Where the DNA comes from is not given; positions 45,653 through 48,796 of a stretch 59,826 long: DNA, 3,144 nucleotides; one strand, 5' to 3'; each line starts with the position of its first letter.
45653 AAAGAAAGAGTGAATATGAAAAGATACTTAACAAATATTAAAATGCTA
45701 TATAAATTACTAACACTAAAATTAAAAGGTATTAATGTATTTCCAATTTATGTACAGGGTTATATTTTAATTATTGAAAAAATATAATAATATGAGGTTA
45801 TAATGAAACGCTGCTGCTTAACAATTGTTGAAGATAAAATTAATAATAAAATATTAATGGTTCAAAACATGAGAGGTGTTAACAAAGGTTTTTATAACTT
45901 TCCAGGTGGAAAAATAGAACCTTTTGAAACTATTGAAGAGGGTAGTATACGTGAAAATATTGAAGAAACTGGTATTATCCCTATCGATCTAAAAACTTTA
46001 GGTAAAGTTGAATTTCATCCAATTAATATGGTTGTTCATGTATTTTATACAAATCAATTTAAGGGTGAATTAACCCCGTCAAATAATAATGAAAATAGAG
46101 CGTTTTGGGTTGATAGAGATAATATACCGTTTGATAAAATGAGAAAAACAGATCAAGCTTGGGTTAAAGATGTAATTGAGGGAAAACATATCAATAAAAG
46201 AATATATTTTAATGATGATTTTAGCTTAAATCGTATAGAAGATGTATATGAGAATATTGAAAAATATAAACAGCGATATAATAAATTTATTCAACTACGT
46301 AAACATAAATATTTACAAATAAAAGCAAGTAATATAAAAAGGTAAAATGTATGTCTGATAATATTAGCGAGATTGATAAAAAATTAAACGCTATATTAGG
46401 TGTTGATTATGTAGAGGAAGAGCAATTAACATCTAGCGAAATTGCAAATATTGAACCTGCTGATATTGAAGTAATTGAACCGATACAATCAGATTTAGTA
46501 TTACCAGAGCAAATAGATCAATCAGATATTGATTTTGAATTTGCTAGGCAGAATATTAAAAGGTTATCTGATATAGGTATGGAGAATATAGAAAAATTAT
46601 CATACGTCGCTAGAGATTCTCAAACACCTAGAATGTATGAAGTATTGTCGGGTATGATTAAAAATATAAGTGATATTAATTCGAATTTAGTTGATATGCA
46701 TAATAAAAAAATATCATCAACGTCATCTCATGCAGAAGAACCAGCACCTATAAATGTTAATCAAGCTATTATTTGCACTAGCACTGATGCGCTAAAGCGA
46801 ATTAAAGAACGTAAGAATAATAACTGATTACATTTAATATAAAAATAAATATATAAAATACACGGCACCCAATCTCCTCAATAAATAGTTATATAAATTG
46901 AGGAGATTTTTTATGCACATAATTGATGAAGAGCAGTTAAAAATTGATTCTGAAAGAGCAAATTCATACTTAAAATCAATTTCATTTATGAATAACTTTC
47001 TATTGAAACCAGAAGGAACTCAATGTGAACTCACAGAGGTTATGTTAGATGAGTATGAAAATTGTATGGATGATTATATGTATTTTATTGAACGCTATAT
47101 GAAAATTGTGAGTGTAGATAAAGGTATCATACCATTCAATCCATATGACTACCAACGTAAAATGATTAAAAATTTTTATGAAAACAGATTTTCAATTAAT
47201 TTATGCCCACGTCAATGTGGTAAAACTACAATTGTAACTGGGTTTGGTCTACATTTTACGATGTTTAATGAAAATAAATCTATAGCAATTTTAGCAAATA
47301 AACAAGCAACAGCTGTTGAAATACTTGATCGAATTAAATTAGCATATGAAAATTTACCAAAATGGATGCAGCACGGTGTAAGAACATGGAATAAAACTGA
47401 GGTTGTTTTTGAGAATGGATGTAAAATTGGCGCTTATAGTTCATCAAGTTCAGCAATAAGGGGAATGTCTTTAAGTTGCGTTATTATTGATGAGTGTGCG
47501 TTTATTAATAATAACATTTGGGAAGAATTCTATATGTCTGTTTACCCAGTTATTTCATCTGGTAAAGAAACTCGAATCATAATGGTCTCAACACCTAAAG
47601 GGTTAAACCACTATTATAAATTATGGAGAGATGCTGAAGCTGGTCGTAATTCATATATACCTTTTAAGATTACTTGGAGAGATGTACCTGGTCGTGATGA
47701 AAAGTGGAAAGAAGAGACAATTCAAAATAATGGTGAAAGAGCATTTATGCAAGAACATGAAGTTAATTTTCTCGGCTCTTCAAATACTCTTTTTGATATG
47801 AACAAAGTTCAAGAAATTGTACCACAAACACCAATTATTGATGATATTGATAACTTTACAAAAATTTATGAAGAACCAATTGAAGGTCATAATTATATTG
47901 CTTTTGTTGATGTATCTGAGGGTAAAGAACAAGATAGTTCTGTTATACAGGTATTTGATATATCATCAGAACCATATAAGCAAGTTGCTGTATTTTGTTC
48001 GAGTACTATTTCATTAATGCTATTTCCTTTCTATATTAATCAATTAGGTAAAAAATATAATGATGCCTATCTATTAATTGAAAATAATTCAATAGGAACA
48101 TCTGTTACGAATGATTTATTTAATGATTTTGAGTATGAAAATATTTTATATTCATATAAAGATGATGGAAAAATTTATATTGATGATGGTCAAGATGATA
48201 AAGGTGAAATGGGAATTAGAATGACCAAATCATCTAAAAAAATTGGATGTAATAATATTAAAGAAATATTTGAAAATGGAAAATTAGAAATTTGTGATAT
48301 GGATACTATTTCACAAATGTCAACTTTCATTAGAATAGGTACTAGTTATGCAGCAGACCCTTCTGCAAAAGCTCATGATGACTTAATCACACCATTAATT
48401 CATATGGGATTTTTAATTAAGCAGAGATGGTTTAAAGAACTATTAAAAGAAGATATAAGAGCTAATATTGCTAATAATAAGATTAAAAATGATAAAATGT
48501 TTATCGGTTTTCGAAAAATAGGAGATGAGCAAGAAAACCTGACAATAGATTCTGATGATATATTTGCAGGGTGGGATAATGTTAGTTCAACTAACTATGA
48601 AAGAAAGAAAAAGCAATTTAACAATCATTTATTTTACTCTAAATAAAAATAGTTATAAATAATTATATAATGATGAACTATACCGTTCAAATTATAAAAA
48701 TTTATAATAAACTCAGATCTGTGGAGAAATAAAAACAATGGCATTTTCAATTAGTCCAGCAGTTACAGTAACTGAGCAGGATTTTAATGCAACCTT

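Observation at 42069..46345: Tightly coupled block of CCA-adding/repair enzyme, SpoT-type small alarmone hydrolase, metallophosphoesterase and NUDIX: candidate tRNA-3'-end repair or anti-toxSAS counter-defence module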

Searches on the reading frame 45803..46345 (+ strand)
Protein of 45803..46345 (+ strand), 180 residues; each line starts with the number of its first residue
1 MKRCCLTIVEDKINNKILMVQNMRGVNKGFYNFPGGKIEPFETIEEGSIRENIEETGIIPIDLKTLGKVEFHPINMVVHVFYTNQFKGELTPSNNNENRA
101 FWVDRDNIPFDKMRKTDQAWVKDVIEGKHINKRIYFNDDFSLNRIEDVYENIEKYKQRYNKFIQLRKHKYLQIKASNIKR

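Call 4: search_protein_families(library=pfam, proteins=[window:45803-46345:+], max_evalue=0.01)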
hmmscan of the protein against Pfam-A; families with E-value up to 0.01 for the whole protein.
window:45803-46345:+ (180 aa): 2 families
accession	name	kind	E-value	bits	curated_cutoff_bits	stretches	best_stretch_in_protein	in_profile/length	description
PF00293.34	NUDIX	-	1.2e-14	54.9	21.1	1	15-122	15-132/134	NUDIX domain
PF14815.12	NUDIX_4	-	0.0008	19.6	35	1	23-108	19-98/113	NUDIX domain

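Call 5: search_protein_families(library=phrogs, proteins=[window:45803-46345:+], max_evalue=0.001)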
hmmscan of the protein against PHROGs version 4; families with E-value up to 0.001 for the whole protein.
window:45803-46345:+ (180 aa): 5 families
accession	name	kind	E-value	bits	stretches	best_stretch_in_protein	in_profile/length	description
phrog_1198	-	other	9.8e-14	52.7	1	10-134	46-162/253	MutT/NUDIX hydrolase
phrog_15528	-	head and packaging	1.7e-07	31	1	29-108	543-623/794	portal protein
phrog_1185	-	other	2.4e-07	31.5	1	26-115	176-279/301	nudix hydrolase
phrog_6216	-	unknown function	3.1e-05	23.9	1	14-120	12-110/545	-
phrog_10313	-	other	4.7e-05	24.2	1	9-100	20-112/159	nudix hydrolase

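Call 24: search_protein_families(library=ncbifam, proteins=[window:45803-46345:+], max_evalue=0.01)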
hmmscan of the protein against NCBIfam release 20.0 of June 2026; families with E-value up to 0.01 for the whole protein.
window:45803-46345:+ (180 aa): 15 families
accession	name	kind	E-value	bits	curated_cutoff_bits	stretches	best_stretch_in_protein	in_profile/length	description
NF006530.0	PRK08999.1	equivalog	5e-12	45.5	245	1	14-172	17-171/315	Nudix family hydrolase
NF008044.0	PRK10776.1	equivalog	4.6e-11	42.7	148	1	14-121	15-123/130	8-oxo-dGTP diphosphatase MutT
TIGR00586.1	mutt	equivalog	8.2e-09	35.6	97.9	1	14-108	16-111/129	8-oxo-dGTP diphosphatase MutT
TIGR02705.1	nudix_YtkD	equivalog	2.6e-07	30.3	154.4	1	29-77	46-95/156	RNA deprotection pyrophosphohydrolase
NF007834.0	PRK10546.1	equivalog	2e-06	27.6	156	1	14-94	14-97/135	pyrimidine (deoxy)nucleoside triphosphate diphosphatase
NF003785.0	PRK05379.1-1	equivalog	3.5e-05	23.2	418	1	13-58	212-257/347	bifunctional nicotinamide-nucleotide adenylyltransferase/Nudix hydroxylase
NF001299.0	PRK00241.1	equivalog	0.00025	20.6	158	1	8-109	141-239/263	NAD(+) diphosphatase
NF041652.1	Nud_hyd_Dein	equivalog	0.00045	20.5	200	1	14-66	24-80/152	Nudix hydrolase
NF008736.0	PRK11762.1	equivalog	0.00047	19.7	169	1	14-76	58-121/186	ADP compounds hydrolase NudE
NF003791.0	PRK05379.2-3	equivalog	0.00074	18.8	409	1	16-58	214-256/340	bifunctional nicotinamide-nucleotide adenylyltransferase/Nudix hydroxylase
NF052459.1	OxoGTPPhMutT1Mycb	equivalog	0.00087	18.5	475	1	31-116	31-121/292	8-oxo-(d)GTP phosphatase MutT1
NF012016.0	PRK15472.1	equivalog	0.0013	18.4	95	1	16-57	18-59/141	nucleoside triphosphatase NudI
NF001937.0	PRK00714.1-4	equivalog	0.0041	16.8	139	1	23-68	25-70/161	RNA pyrophosphohydrolase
NF006961.0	PRK09438.1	equivalog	0.0083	15.6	103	0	14-59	19-62/151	dihydroneopterin triphosphate diphosphatase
NF001935.0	PRK00714.1-2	equivalog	0.0084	15.6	259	0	25-69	27-71/183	RNA pyrophosphohydrolase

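Call 26: search_solved_structures(query=window:45803-46345:+, max_evalue=0.01, show_alignments=2)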
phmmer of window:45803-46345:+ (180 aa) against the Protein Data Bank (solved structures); distinct sequences matched with E-value up to 0.01: 51.
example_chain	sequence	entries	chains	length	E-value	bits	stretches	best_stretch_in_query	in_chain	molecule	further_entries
5otn_A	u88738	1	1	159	6.6e-15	58.8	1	13-130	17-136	Nudix (Nucleoside diphosphate linked moiety X)-type motif 1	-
5hzx_A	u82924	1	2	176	9.1e-15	58.4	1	13-130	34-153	Nudix (Nucleoside diphosphate linked moiety X)-type motif 1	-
6aa3_A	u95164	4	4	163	2.5e-14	56.9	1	15-137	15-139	7,8-dihydro-8-oxoguanine triphosphatase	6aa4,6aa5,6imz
5ghi_A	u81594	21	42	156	3.8e-14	56.3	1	15-134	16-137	7,8-dihydro-8-oxoguanine triphosphatase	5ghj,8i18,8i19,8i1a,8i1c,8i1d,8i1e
9xri_A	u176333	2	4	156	3.8e-14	56.3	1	15-134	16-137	Oxidized purine nucleoside triphosphate hydrolase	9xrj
5ws7_A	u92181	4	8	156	3.9e-14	56.3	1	15-134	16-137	7,8-dihydro-8-oxoguanine triphosphatase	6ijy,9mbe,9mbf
6jvo_A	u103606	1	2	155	4e-14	56.3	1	15-134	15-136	7,8-dihydro-8-oxoguanine triphosphatase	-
1iry_A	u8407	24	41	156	4.1e-14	56.3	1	15-134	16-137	hMTH1 | 7,8-dihydro-8-oxoguanine triphosphatase | Oxidized purine nucleoside triphosphate hydrolase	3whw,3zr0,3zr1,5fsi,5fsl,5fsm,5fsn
7n03_A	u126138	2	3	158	4.2e-14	56.2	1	15-134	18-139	7,8-dihydro-8-oxoguanine triphosphatase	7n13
4c9w_A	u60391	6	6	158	4.2e-14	56.2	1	15-134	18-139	7,8-DIHYDRO-8-OXOGUANINE TRIPHOSPHATASE | Isoform p26 of Oxidized purine nucleoside triphosphate hydrolase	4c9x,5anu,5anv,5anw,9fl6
4n1t_A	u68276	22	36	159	4.3e-14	56.2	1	15-134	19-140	7,8-dihydro-8-oxoguanine triphosphatase | Oxidized purine nucleoside triphosphate hydrolase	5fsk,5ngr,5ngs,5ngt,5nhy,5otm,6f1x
4n1u_A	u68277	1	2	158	4.5e-14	56.1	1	15-133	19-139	7,8-dihydro-8-oxoguanine triphosphatase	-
6glf_A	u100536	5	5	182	4.7e-14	56.1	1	15-133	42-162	7,8-dihydro-8-oxoguanine triphosphatase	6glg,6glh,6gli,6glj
7esf_A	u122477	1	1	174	5.5e-14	55.8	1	15-134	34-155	7,8-dihydro-8-oxoguanine triphosphatase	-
5ans_A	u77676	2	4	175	5.8e-14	55.7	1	15-134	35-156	7,8-DIHYDRO-8-OXOGUANINE TRIPHOSPHATASE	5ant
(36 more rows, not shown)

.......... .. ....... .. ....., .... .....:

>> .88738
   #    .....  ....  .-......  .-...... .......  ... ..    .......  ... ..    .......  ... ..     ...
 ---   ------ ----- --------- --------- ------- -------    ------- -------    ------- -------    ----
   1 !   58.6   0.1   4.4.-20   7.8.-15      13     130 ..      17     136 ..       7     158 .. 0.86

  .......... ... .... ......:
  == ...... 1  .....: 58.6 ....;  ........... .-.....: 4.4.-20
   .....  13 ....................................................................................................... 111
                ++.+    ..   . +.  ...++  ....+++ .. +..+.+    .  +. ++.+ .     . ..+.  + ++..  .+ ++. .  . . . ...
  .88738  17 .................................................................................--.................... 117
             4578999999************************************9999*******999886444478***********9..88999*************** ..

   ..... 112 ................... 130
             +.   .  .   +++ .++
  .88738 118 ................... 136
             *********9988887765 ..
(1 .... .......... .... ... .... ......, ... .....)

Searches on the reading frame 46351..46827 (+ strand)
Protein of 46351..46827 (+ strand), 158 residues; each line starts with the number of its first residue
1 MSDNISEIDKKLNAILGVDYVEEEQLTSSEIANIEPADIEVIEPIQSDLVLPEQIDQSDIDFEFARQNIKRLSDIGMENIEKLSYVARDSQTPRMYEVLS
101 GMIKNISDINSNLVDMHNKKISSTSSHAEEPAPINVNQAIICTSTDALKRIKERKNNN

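Call 4: search_protein_families(library=pfam, proteins=[window:46351-46827:+], max_evalue=0.01)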
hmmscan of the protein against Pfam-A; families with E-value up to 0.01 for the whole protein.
window:46351-46827:+ (158 aa): 2 families
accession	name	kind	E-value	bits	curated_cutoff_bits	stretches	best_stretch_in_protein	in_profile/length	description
PF11053.13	DNA_Packaging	-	0.00044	20.6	25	1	26-124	10-112/157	Terminase DNA packaging enzyme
PF24688.1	SseK_NleB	-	0.00045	19.9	25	1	55-121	105-168/317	SseK/NleB family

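Call 5: search_protein_families(library=phrogs, proteins=[window:46351-46827:+], max_evalue=0.001)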
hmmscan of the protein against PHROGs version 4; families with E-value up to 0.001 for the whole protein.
window:46351-46827:+ (158 aa): 2 families
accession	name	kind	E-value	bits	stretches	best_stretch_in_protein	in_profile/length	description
phrog_445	-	head and packaging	9.5e-20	71.9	1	30-158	10-140/143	terminase small subunit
phrog_735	-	head and packaging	2.7e-13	51.1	1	26-156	19-153/164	terminase small subunit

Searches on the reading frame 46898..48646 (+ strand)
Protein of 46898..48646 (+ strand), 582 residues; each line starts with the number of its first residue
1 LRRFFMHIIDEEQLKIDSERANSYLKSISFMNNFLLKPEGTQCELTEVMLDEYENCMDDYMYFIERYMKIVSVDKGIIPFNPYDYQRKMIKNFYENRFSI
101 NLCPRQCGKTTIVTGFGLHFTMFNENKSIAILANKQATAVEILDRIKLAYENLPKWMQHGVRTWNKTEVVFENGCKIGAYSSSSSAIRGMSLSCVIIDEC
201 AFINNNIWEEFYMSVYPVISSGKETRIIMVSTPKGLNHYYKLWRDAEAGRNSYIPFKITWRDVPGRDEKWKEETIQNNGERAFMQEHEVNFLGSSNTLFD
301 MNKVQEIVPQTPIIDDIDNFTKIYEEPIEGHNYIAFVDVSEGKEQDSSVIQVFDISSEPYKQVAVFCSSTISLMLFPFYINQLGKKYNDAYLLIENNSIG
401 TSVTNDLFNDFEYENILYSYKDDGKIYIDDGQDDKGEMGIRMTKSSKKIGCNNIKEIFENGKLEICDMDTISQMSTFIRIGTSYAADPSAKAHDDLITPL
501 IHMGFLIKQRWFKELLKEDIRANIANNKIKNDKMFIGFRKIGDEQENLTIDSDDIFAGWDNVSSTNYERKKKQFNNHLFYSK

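Call 4: search_protein_families(library=pfam, proteins=[window:46898-48646:+], max_evalue=0.01)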
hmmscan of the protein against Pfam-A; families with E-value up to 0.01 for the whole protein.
window:46898-48646:+ (582 aa): 2 families
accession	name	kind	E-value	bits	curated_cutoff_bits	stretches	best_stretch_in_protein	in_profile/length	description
PF03237.21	Terminase_6N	-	9.5e-24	84.7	22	1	103-303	4-212/215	Terminase large subunit, T4likevirus-type, N-terminal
PF17289.8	Terminase_6C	-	7.1e-14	52.5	22.6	1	337-497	3-145/155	Terminase RNaseH-like domain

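Call 5: search_protein_families(library=phrogs, proteins=[window:46898-48646:+], max_evalue=0.001)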
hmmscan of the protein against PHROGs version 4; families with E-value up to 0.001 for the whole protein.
window:46898-48646:+ (582 aa): 14 families
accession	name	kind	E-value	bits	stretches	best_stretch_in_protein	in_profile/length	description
phrog_5989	-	head and packaging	1.9e-60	205.8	1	16-290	77-333/347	terminase large subunit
phrog_2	-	head and packaging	3.5e-53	182.5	1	69-538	256-612/807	terminase large subunit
phrog_36964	-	head and packaging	2.1e-45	156.1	2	109-501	434-847/890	terminase large subunit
phrog_38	-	head and packaging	6.8e-20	72.3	1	17-498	240-694/760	terminase large subunit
phrog_24361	-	head and packaging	1.6e-14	55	1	370-498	7-129/162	terminase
phrog_7579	-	head and packaging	5.3e-13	49.7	1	96-304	17-226/239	terminase large subunit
phrog_9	-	head and packaging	4e-11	43.5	1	58-232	186-358/812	terminase large subunit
phrog_38407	-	unknown function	7.1e-09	36.1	1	319-479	168-321/370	-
phrog_26724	-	unknown function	2.1e-06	28.4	1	65-182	18-135/192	-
phrog_28229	-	unknown function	2.4e-06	29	0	111-206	35-131/154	-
phrog_2586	-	unknown function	2.5e-06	28.7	1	104-229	51-164/166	-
phrog_1488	-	unknown function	4.5e-06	27.6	1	104-213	49-150/177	unknown function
phrog_5909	-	head and packaging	8.5e-06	26.1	1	227-422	3-197/285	terminase large subunit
phrog_15503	-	unknown function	4e-05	24.1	1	52-226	43-215/245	-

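Call 11: search_dna_similar(query=window:46898-48646:+, collection=phages, mode=protein, max_rows=15)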
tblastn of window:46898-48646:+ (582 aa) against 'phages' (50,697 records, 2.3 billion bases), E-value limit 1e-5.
Records with a match: 2669; places in all: 2730; records where one place covers at least 80% of the query: 2433.
Best place of each record, by identity: <60% 2669.
By first word of the organism name: Escherichia 667; Synechococcus 378; Klebsiella 332; Salmonella 202; Vibrio 143; Shigella 89; Aeromonas 80; Acinetobacter 71; Cyanophage 61; Enterobacter 59; and 71 more.
By host as written in the record: - 476; Escherichia coli 277; Klebsiella pneumoniae 115; Synechococcus 107; Synechococcus sp. 38; Escherichia coli O157:H7 38; Salmonella enterica 29; Synechococcus sp. WH7803 28; and 604 more.
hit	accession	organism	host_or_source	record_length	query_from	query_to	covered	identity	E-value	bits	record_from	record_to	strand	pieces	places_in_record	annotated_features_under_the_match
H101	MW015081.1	Synechococcus phage S-SRM01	Synechococcus sp. KCZYC6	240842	29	553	90%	44.0%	5e-137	446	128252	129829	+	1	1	tail sheath protein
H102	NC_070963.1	Synechococcus phage S-SRM01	Synechococcus sp. KCZYC6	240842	29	553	90%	44.0%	5e-137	446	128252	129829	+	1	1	terminase large subunit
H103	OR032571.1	Synechococcus phage DSL-LC02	Synechococcus sp.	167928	30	521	85%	46.6%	2e-140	455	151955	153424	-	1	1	terminase large subunit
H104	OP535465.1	Synechococcus phage S-CREM1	Synechococcus sp. CB0101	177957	30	521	85%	45.7%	5e-135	440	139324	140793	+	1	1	terminase large subunit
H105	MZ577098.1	Methylophilales phage Melnitz-3 EXVC039M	Methylophilales_sp._H5P1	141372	30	521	85%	45.7%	5e-129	422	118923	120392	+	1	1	terminase large subunit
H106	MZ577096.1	Methylophilales phage Melnitz-2 EXVC040M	Methylophilales_sp._H5P1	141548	30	521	85%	45.7%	5e-129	422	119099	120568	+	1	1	terminase large subunit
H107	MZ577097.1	Methylophilales phage Melnitz EXVC044M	Methylophilales_sp._H5P1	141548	30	521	85%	45.7%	5e-129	422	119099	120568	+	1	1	terminase large subunit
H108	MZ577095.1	Methylophilales phage Melnitz-1 EXVC043M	Methylophilales_sp._H5P1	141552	30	521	85%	45.7%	5e-129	422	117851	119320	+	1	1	TerL protein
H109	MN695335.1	Synechococcus phage B23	Synechoccus sp.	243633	30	557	91%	42.1%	3e-104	432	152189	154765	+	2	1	terminase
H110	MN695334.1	Synechococcus phage B3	Synechoccus sp.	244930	30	557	91%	42.1%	3e-104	432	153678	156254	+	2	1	terminase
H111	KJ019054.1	Synechococcus phage ACG-2014e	-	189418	30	547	89%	42.9%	6e-133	434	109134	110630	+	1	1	terminase large subunit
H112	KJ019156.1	Synechococcus phage ACG-2014e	-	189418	30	547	89%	42.9%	6e-133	434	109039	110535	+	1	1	terminase large subunit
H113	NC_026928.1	Synechococcus phage ACG-2014e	-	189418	30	547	89%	42.9%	6e-133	434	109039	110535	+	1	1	terminase large subunit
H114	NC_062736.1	Synechococcus phage ACG-2014e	-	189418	30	547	89%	42.9%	6e-133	434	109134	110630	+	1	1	terminase large subunit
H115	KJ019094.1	Synechococcus phage ACG-2014e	-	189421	30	547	89%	42.9%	6e-133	434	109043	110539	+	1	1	terminase large subunit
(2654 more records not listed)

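Call 84: find_related_loci(query=window:46898-48646:+, collection=viral_contigs, flank=10000)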
Query window:46898-48646:+ (582 aa) in viral_contigs; peptide patterns used: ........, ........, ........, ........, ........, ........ (x = any residue, [..] = any of these).
8 stretches matched a pattern; 4 encode a relative of the query (tblastn E <= 1e-3); 4 distinct loci.
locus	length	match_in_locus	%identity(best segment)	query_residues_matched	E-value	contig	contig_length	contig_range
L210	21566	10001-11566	41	24-544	1e-122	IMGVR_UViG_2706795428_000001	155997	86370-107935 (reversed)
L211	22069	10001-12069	37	32-514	1e-92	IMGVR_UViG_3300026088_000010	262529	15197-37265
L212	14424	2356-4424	37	32-514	9e-93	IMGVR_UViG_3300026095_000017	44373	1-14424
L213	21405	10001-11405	34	36-512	3e-74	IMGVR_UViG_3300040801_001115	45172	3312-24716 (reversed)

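Call 87: find_related_loci(query=A5, collection=viral_contigs, flank=10000)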
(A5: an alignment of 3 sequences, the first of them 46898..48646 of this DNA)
Query A5 (582 aa) in viral_contigs; peptide patterns used: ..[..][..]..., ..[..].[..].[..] (x = any residue, [..] = any of these).
600 stretches matched a pattern (row limit reached: there are more); 590 encode a relative of the query (tblastn E <= 1e-3); the best 80 are kept; 80 distinct loci.
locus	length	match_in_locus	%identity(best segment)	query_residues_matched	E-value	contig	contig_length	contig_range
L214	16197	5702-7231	46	29-538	2e-147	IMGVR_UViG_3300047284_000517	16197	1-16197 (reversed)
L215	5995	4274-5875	44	29-561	3e-148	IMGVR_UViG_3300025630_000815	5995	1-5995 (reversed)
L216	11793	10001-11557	46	36-553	3e-147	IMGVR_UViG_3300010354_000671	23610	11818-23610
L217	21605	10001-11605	45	22-553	5e-147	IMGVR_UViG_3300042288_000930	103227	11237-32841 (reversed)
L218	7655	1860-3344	46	27-524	7e-147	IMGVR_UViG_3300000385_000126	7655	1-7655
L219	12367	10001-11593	46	24-553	1e-146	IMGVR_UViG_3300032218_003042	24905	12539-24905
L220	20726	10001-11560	46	36-553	2e-146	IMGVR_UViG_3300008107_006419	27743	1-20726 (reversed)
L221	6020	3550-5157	43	30-568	2e-146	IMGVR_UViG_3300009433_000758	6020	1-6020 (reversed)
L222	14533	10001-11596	45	24-553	5e-146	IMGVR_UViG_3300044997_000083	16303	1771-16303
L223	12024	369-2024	43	30-579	1e-145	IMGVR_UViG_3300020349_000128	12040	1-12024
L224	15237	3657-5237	44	30-553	3e-145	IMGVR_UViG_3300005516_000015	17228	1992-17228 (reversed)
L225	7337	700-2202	45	29-530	3e-145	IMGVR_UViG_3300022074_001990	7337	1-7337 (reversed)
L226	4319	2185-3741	45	36-553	1e-148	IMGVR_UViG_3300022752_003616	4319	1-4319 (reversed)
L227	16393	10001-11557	46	36-553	3e-145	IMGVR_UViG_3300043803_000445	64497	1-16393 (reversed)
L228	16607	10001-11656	43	30-579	5e-145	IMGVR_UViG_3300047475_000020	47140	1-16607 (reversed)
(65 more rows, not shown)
